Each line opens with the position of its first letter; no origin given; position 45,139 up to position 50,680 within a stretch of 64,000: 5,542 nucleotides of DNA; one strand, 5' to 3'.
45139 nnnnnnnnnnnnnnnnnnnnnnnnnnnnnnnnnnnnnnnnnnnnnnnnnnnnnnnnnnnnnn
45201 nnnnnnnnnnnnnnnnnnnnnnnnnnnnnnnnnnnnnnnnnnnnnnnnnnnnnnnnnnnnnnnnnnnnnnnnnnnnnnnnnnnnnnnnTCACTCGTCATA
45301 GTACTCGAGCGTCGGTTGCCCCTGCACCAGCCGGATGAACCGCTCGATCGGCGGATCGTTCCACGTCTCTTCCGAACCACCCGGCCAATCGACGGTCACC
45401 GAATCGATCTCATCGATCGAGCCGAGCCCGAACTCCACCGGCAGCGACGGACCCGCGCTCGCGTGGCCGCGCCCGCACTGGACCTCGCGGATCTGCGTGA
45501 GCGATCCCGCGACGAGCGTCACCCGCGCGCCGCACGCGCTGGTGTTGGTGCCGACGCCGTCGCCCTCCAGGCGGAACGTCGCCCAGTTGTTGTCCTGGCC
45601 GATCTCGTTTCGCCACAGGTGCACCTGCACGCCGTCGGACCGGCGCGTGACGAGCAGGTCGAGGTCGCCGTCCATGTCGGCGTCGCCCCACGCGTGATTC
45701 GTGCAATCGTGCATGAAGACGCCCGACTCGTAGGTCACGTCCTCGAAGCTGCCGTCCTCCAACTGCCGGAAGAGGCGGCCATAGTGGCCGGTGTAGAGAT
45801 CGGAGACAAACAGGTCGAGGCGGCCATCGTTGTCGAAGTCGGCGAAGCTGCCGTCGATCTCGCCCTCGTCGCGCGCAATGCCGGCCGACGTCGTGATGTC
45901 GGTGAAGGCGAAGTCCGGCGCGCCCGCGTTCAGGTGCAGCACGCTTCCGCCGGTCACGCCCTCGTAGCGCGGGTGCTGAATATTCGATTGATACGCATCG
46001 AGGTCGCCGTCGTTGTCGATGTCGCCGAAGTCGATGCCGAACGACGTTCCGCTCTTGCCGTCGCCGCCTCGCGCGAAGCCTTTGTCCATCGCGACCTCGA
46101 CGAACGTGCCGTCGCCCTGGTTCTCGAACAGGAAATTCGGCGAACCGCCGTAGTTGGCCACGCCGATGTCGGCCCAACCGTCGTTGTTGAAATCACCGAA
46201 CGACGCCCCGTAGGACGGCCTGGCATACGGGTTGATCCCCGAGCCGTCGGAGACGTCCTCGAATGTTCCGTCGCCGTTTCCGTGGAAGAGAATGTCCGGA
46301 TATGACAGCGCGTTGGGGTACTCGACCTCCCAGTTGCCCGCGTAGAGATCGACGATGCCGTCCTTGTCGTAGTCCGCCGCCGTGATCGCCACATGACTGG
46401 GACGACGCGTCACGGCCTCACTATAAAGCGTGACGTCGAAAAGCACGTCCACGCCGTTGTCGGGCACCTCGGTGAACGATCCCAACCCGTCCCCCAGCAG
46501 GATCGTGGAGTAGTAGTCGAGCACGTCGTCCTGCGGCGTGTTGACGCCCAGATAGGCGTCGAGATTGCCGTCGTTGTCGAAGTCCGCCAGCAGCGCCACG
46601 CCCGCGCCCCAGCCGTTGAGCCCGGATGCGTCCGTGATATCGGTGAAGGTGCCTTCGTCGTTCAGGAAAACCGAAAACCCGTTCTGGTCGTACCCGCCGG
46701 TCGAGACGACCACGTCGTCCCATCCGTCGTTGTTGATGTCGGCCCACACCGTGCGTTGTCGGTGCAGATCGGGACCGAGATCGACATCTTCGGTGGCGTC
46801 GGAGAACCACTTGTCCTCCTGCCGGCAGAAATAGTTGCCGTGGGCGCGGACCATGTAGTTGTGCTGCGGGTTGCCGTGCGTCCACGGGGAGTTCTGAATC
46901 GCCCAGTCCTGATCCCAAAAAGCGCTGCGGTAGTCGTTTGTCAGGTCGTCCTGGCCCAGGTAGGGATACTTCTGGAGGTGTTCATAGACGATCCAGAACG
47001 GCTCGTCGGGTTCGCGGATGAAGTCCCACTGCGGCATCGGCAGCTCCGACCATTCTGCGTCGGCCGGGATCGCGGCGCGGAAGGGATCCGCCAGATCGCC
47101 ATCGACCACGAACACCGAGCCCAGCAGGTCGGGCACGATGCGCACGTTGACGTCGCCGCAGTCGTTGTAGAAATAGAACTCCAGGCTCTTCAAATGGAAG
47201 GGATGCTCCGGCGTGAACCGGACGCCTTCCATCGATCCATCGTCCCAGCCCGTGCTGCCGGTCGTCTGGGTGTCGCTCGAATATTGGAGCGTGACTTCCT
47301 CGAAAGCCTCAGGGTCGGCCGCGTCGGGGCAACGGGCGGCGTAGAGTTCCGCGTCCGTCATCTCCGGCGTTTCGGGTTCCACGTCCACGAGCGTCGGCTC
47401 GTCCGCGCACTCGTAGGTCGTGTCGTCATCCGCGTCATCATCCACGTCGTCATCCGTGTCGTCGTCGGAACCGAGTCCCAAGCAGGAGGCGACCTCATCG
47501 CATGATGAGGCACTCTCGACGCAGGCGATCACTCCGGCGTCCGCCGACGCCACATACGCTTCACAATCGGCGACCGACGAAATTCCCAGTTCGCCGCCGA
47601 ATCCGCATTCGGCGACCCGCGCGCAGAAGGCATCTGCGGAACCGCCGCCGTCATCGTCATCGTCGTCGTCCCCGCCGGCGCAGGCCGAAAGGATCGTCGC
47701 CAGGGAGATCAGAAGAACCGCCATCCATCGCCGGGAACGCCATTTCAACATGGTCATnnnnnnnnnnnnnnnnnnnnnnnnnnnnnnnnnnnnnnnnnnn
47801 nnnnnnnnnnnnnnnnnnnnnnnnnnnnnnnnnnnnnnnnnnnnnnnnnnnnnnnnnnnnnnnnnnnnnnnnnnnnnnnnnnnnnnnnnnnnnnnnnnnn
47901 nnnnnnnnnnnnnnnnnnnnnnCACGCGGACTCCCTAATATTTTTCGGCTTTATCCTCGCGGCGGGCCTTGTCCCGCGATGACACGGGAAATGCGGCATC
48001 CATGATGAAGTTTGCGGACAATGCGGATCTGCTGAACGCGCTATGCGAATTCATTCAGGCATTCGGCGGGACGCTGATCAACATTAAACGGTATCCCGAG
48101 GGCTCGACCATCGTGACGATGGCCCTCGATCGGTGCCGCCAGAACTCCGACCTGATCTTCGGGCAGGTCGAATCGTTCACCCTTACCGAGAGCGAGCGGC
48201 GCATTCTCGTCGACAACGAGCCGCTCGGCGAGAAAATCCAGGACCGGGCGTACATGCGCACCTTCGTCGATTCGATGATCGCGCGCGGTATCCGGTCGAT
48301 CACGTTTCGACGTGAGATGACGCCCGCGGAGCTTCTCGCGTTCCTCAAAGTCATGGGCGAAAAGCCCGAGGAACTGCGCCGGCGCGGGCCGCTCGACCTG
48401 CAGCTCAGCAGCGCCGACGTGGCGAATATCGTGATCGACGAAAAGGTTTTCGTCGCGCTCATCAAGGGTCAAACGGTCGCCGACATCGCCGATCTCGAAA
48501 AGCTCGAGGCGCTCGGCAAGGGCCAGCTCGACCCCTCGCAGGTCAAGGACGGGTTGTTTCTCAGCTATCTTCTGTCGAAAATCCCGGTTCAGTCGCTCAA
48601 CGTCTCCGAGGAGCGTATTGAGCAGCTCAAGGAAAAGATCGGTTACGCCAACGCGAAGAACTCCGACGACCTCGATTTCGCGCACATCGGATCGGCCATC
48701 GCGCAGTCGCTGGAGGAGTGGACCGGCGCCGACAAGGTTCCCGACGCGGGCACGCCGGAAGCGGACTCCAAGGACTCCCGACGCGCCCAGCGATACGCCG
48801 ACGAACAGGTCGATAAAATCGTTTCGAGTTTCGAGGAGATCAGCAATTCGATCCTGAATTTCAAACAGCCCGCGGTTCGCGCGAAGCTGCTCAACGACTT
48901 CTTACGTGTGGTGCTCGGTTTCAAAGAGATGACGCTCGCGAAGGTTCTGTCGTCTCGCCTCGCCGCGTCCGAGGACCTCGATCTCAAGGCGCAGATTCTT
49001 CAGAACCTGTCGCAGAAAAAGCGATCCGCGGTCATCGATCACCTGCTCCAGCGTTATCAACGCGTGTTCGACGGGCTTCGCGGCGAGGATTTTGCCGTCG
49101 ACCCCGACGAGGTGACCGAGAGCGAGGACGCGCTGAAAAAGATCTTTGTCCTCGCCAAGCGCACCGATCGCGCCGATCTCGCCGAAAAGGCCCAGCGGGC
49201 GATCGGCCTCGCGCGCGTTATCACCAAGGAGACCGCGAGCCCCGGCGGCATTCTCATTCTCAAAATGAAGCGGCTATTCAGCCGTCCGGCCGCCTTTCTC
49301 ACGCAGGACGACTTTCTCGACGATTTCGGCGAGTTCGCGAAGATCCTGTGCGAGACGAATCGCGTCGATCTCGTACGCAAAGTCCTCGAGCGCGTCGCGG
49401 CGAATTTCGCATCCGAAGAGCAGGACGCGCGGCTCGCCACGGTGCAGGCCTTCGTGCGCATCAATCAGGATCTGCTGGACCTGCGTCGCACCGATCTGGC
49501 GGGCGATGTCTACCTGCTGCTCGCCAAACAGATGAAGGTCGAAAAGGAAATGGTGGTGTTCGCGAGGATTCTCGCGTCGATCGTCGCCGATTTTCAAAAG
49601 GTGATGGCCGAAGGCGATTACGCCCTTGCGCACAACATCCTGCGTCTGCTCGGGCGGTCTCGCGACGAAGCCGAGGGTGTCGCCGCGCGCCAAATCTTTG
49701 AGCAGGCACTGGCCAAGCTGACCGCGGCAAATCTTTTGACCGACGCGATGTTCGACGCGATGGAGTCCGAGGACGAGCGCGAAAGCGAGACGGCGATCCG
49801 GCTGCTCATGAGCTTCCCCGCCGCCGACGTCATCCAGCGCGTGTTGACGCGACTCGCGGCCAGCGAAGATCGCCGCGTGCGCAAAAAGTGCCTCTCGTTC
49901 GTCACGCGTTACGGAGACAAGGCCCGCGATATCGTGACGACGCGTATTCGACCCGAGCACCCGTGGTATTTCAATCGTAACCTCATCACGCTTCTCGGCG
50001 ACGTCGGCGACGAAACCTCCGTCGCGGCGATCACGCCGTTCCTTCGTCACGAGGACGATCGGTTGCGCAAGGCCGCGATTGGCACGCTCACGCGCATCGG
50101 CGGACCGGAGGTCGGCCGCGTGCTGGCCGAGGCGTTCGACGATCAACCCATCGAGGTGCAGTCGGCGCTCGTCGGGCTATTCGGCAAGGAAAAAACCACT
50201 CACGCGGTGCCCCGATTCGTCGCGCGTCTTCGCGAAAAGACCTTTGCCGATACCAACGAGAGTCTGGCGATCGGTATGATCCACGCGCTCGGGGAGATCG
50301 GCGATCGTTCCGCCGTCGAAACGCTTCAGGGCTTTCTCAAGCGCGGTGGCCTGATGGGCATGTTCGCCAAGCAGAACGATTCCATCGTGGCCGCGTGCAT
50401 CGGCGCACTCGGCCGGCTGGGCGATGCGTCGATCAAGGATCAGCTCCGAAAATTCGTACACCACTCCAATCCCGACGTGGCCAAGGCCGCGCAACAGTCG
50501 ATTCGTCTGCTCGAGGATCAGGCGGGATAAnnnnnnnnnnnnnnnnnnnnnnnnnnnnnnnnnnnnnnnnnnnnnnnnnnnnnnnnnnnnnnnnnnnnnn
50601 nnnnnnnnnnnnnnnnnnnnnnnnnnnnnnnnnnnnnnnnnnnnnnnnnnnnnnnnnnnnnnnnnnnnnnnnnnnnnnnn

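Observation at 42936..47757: Operon of an FG-GAP/ASPIC-UnbV lipoprotein, a GT-C-like polytopic membrane protein and a crotonase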

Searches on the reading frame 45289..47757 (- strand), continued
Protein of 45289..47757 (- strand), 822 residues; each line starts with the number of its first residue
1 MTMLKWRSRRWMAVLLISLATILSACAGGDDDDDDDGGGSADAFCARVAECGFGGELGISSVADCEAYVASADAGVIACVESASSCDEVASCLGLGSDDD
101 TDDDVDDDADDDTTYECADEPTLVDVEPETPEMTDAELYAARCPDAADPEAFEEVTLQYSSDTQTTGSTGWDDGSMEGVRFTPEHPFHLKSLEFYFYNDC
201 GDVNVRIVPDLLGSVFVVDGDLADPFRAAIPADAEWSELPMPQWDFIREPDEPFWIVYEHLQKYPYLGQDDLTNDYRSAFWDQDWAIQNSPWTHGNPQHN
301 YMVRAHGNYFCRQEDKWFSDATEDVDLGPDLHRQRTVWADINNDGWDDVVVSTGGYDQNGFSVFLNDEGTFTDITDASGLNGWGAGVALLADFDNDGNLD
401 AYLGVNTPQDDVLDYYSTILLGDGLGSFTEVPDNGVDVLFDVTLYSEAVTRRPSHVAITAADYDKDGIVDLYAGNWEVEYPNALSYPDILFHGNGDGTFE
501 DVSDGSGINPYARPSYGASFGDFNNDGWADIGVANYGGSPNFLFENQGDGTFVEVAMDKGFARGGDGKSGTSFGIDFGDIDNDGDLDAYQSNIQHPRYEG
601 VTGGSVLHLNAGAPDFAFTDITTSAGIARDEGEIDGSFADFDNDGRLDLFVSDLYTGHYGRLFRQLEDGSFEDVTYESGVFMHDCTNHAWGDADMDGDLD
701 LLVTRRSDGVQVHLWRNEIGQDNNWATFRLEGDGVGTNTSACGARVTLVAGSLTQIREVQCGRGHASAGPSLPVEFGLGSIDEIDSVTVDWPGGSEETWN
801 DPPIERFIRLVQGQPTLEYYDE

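Call 80: predict_structure(alignment_id=A3)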
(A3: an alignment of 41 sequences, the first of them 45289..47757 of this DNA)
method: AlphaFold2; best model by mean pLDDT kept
length: 822 residues; sequences in the alignment: 41
mean_pLDDT: 87.1   pTM: 0.82
mean pLDDT of the five models: 87.1, 86.5, 86.1, 85.6, 85.2
residues with pLDDT >= 90: 533; 70-90: 185; 50-70: 57; < 50: 47
segments of 3 or more residues with pLDDT < 50: 1-7, 19-38, 99-112, 289-292
pLDDT, mean of each block of 10 residues (from residue 1): 43 53 40 44 94 95 94 94 94 74 44 76 91 92 88 92 77 89 95 93 95 84 95 93 93 92 90 84 59 66 96 91 84 79 95 71 94 94 88 97 77 80 97 94 87 90 97 88 84 98 91 90 96 89 95 95 59 94 97 78 89 94 94 94 98 87 97 94 89 96 83 92 96 96 98 97 88 97 98 97 98 95 82
secondary structure, 60 per line:
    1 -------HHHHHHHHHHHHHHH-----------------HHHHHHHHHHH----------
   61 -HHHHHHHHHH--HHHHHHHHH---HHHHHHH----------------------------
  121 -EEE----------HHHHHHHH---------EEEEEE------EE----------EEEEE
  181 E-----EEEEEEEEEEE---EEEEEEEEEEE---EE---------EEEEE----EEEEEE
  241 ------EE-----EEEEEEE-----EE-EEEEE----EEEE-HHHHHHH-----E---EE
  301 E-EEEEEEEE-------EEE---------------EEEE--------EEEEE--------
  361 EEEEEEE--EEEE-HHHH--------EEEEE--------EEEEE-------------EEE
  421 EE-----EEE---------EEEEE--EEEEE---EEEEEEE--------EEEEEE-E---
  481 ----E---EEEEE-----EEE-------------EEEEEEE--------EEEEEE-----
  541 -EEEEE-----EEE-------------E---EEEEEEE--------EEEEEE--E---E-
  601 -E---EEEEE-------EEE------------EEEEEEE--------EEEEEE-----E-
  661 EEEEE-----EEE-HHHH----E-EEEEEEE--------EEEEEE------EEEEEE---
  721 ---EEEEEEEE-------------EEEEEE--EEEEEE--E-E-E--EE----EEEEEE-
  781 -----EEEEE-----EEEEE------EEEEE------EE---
elements in order (helices of 4 or more, strands of 3 or more residues): H8-22 H40-50 H62-71 H74-82 H86-92 E122-124 H135-142 E152-157 E176-181 E187-197 E201-211 E226-230 E235-240 E254-260 E269-273 E278-281 H283-289 E299-301 E303-310 E318-320 E336-339 E348-352 E361-367 E370-373 H375-378 E387-391 E400-404 E418-422 E428-430 E440-444 E447-451 E455-461 E470-475 E489-493 E499-501 E515-521 E530-535 E542-546 E552-554 E572-578 E587-592 E606-610 E618-620 E633-639 E648-653 E661-665 E671-673 H675-678 E685-691 E700-705 E712-717 E724-731 E745-750 E753-758 E774-779 E786-790 E796-800 E807-811

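Call 83: fold_search(model_id=the predicted structure, library=pdb)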
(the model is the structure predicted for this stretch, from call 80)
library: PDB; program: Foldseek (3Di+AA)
matches with E <= 10: 1402; with E <= 0.001: 75
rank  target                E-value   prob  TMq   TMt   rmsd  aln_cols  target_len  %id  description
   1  9etn_A                4.9e-28  1.00  0.50  0.73   4.2       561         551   21  Crystal structure of murine CRTAC1 (released 2024-07-31)
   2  4tqj_A                9.9e-09  1.00  0.28  0.50   8.6       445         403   16  Structural basis of specific recognition of non-reducing terminal N-acetylglucosamine by an Agrocybe aegerita lection (released 2015-06-03)
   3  2zux_A                9.9e-09  1.00  0.31  0.40  20.8       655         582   11  Crystal structure of rhamnogalacturonan lyase YesW complexed with rhamnose (released 2009-02-03)
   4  2bwr_A                3.5e-08  1.00  0.27  0.49   7.1       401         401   18  Crystal Structure of Psathyrella Velutina Lectin at 1.5A Resolution (released 2006-01-23)
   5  2bwm                  4.7e-08  1.00  0.27  0.49   8.0       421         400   17  1.8A CRYSTAL STRUCTURE OF of Psathyrella velutina LECTIN IN COMPLEX WITH METHYL 2-ACETAMIDO-1,2-DIDEOXY-1-SELENO-BETA-D- (released 2006-01-23)
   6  9oee_A                8.4e-08  1.00  0.25  0.30   9.4       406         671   18  S. griseus TUA bound UmbA4 complexes (released 2025-12-17)
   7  5mb4                  1.2e-07  1.00  0.28  0.50   7.1       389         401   19  Crystal Structure of the Psathyrella asperospora lectin PAL in complex with GlcNAc (released 2017-02-22)
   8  6l7i_F                1.4e-07  1.00  0.22  0.14  24.0       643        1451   12  Signal substraction of TcdB1-TccC2 and part of TcdA1 (released 2021-03-31)
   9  4up4_B                2.2e-07  1.00  0.27  0.49   9.3       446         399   16  Structure of the recombinant lectin PVL from Psathyrella velutina in complex with GlcNAcb-D-1,3Galactoside (released 2015-01-28)
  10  4up4_A                3.1e-07  1.00  0.26  0.48   8.2       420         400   16  Structure of the recombinant lectin PVL from Psathyrella velutina in complex with GlcNAcb-D-1,3Galactoside (released 2015-01-28)
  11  6sue_F                2.7e-06  1.00  0.23  0.10  23.5       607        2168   13  Structure of Photorhabdus luminescens Tc holotoxin pore, Mutation TccC3-D651A (released 2019-11-06)
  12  8y6b_D                2.9e-06  1.00  0.31  0.47  10.5       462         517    8  Structure of human LGI1-ADAM22 complex in space group P212121 (released 2024-02-14)
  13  5y31_B                4.6e-06  1.00  0.30  0.46   7.0       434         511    9  Crystal structure of human LGI1-ADAM22 complex (released 2018-05-02)
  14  8roy_B                4.6e-06  1.00  0.29  0.31  16.6       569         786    9  Structure of the human DDB1-DDA1-DCAF15 E3 ubiquitin ligase bound to compound furan 24 (released 2024-04-03)
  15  8zdp_v                5.1e-06  1.00  0.14  0.15  32.8       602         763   10  Cryo-EM structure of Mycobacteriophage Douge Central fiber (gp20) (released 2025-06-25)
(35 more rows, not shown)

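Call 87: find_encoding_contigs(protein=P0036, flank=8000, max_places=1)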
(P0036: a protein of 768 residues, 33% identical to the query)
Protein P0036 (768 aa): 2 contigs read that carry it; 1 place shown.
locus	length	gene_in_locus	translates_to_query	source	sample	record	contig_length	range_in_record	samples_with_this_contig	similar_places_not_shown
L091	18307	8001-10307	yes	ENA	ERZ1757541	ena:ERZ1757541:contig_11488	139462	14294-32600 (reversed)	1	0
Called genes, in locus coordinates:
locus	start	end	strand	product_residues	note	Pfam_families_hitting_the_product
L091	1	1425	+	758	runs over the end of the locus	PF13802:Gal_mutarotas_2, PF01055:Glyco_hydro_31_2nd, PF21365:Glyco_hydro_31_3rd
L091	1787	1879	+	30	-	-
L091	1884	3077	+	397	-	PF23951:DUF7282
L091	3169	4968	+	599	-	PF13576:Pentapeptide_3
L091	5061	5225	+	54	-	-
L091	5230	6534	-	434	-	-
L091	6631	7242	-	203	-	PF01694:Rhomboid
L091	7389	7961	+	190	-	-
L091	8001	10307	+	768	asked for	PF01839:FG-GAP (faint), PF13517:FG-GAP_3, PF07593:UnbV_ASPIC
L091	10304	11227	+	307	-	PF19327:Ap4A_phos_N, PF09830:ATP_transf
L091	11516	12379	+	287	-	PF04909:Amidohydro_2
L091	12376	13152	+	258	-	PF13847:Methyltransf_31 (weak), PF08241:Methyltransf_11 (weak), PF08242:Methyltransf_12 (weak), PF13649:Methyltransf_25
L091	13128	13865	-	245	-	PF13462:Thioredoxin_4, PF01323:DSBA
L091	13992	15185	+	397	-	-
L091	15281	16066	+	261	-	PF01553:Acyltransferase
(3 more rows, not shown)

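Call 88: find_encoding_contigs(protein=P0042, flank=8000, max_places=1)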
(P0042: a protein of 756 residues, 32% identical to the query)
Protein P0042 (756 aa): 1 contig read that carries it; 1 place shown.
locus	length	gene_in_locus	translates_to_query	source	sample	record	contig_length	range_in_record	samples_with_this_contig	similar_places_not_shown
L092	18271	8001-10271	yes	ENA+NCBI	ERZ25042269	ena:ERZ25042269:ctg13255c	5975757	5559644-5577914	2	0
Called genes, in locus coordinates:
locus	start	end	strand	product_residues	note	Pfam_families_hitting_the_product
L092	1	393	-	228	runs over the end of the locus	PF13189:Cytidylate_kin2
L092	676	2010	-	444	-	PF01209:Ubie_methyltran, PF13847:Methyltransf_31, PF08241:Methyltransf_11, PF08242:Methyltransf_12, PF13489:Methyltransf_23, PF13649:Methyltransf_25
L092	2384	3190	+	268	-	PF00459:Inositol_P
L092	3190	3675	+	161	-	-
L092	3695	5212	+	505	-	PF01966:HD, PF19276:HD_assoc_2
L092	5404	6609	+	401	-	PF00202:Aminotran_3, PF00155:Aminotran_1_2 (weak)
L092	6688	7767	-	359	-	-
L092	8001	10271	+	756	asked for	PF01839:FG-GAP (faint), PF13517:FG-GAP_3, PF07593:UnbV_ASPIC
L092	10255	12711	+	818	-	PF00488:MutS_V, PF20297:MSSS, PF01713:Smr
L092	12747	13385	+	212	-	PF01135:PCMT, PF00398:RrnaAD (weak), PF13649:Methyltransf_25 (weak)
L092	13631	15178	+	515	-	PF07603:Lcl_C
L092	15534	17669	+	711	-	-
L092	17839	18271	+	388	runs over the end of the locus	PF12717:Cnd1 (faint), PF00514:Arm (faint), PF02985:HEAT (faint), PF13513:HEAT_EZ (faint), PF03130:HEAT_PBS (faint), PF13646:HEAT_2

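Call 89: find_encoding_contigs(protein=P0051, flank=8000, max_places=1)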
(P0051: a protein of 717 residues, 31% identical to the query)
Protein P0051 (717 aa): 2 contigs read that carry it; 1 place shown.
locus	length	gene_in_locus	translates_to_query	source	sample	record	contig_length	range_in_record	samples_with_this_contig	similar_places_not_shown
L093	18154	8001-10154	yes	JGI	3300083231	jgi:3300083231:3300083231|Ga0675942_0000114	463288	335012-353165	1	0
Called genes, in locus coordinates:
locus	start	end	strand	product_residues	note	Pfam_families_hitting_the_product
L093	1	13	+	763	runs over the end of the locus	-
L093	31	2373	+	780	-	-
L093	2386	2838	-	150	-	PF15891:Nuc_deoxyri_tr2 (weak)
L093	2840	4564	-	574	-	PF00795:CN_hydrolase, PF02540:NAD_synthase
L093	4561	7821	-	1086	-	PF25596:CPSase_L_D1, PF02786:CPSase_L_D2, PF02787:CPSase_L_D3, PF25596:CPSase_L_D1, PF02222:ATP-grasp (weak), PF02655:ATP-grasp_3 (weak), PF02786:CPSase_L_D2, PF02142:MGS, +3 more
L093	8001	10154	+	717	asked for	PF01839:FG-GAP (faint), PF13517:FG-GAP_3, PF07593:UnbV_ASPIC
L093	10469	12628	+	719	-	-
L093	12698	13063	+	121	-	-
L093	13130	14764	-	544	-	-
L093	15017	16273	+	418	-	PF09113:N-glycanase_C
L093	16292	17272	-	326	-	-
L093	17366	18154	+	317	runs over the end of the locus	PF03009:GDPD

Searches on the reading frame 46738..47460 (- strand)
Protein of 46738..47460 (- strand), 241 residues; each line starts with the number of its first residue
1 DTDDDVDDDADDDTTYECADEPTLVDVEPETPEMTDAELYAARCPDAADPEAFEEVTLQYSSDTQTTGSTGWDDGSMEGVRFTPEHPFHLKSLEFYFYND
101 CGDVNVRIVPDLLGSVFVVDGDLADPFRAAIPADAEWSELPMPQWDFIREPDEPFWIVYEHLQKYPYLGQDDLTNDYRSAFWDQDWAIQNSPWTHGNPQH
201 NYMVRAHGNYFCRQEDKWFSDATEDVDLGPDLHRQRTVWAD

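Call 44: find_homologous_proteins(query=window:46738-47460:-, max_evalue=0.001)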
Query window:46738-47460:-: 313 candidates shared short words with the query, none scored E <= 0.001.

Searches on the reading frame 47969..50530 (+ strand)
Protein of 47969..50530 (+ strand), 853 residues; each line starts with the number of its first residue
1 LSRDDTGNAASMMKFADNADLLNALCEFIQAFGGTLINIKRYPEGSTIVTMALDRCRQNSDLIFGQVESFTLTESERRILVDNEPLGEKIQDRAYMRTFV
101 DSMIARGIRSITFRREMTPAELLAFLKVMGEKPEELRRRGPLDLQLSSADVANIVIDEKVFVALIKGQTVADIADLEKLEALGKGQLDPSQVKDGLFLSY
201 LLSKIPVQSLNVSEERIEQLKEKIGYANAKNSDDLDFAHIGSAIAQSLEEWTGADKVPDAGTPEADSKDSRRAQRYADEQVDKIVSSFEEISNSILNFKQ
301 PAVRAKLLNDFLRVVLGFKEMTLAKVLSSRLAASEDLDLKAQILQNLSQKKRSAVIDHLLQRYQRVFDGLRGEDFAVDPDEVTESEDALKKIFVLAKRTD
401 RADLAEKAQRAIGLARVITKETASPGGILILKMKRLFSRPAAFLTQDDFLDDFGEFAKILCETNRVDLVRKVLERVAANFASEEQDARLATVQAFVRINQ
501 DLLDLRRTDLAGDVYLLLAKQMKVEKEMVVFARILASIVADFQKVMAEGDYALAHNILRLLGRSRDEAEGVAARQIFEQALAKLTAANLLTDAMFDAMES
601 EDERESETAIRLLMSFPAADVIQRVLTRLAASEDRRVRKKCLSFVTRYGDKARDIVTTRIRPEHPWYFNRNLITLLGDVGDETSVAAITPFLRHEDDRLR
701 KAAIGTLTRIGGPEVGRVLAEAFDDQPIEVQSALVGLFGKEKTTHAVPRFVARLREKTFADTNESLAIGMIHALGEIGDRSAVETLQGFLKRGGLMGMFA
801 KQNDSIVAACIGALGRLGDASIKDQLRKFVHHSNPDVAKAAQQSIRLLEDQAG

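Call 8: search_protein_families(library=pfam, proteins=[window:47969-50530:+], max_evalue=0.01)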
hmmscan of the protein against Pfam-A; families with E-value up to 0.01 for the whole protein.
window:47969-50530:+ (853 aa): 3 families
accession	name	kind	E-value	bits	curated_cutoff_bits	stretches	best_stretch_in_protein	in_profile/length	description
PF13646.12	HEAT_2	-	4.5e-24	85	27.7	2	665-733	13-82/88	HEAT repeats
PF03130.22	HEAT_PBS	-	7.1e-06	26.5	20.9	0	773-790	8-25/27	PBS lyase HEAT-like repeat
PF02985.28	HEAT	-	0.00088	19.8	23.5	0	688-710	5-27/31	HEAT repeat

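Call 67: search_protein_families(library=ncbifam, proteins=[window:47969-50530:+], max_evalue=0.001)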
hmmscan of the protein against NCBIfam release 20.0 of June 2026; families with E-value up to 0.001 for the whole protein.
window:47969-50530:+ (853 aa): 3 families
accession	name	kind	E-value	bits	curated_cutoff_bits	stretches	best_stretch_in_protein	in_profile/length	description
NF045915.1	PhycobilmeDegNblB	equivalog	2.4e-12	46.8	300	2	673-730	151-208/214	phycobilisome degradation protein NblB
NF058502.1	phyc_lyase_CpcE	equivalog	4.1e-08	33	330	0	739-848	67-174/260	C-phycocyanin alpha-cysteine-84 phycocyanobilin lyase subunit CpcE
NF010374.0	PRK13800.1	equivalog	0.00096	17.5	1196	0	672-733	613-672/898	fumarate reductase/succinate dehydrogenase flavoprotein subunit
